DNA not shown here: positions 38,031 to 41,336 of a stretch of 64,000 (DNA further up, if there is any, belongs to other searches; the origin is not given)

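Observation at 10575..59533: A 19-bp perfect palindrome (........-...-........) occurs at 13 loci, all inside the mobile element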

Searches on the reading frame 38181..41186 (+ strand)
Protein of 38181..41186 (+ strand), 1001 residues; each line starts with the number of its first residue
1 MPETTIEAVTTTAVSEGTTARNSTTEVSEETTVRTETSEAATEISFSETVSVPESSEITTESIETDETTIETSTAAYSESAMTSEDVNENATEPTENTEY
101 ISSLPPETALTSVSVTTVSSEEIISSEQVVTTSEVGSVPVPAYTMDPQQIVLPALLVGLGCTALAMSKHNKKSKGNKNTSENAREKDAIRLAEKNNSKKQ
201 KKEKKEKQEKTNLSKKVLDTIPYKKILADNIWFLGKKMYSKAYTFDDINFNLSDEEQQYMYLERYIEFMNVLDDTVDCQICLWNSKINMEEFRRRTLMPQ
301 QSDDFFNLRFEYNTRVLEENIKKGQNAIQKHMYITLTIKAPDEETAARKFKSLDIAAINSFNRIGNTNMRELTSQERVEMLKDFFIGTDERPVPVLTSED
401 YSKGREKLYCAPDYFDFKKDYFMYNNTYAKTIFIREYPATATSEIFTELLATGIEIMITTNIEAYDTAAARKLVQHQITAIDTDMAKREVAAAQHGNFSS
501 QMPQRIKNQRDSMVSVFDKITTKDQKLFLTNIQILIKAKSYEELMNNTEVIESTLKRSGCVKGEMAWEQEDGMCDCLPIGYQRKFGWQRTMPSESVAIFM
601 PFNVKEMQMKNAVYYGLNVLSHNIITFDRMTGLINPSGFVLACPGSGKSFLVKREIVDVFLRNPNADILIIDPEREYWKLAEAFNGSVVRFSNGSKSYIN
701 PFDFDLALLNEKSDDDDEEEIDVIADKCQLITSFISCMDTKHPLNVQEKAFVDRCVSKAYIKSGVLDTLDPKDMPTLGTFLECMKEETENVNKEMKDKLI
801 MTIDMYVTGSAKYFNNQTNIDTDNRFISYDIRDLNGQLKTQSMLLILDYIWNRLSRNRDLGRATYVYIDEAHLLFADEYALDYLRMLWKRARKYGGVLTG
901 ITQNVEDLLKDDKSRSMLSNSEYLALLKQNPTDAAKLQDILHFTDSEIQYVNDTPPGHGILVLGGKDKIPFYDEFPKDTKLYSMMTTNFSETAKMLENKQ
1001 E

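Call 10: search_protein_families(library=pfam, proteins=[window:38181-41186:+], max_evalue=0.01)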
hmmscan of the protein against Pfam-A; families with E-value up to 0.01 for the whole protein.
window:38181-41186:+ (1001 aa): 4 families
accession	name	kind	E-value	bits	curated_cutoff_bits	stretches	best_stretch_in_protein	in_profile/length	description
PF19044.6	P-loop_TraG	-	3.9e-15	55.8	25.8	1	634-949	28-340/413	TraG P-loop domain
PF01935.23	DUF87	-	2.3e-09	38.1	23.2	1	639-840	27-207/220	Helicase HerA, central domain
PF03135.19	CagE_TrbE_VirB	-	2.1e-08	34.8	21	1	365-482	4-121/204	CagE, TrbE, VirB family, component of type IV transporter system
PF13401.12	AAA_22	-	0.0032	18.2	27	0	834-900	58-122/130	AAA domain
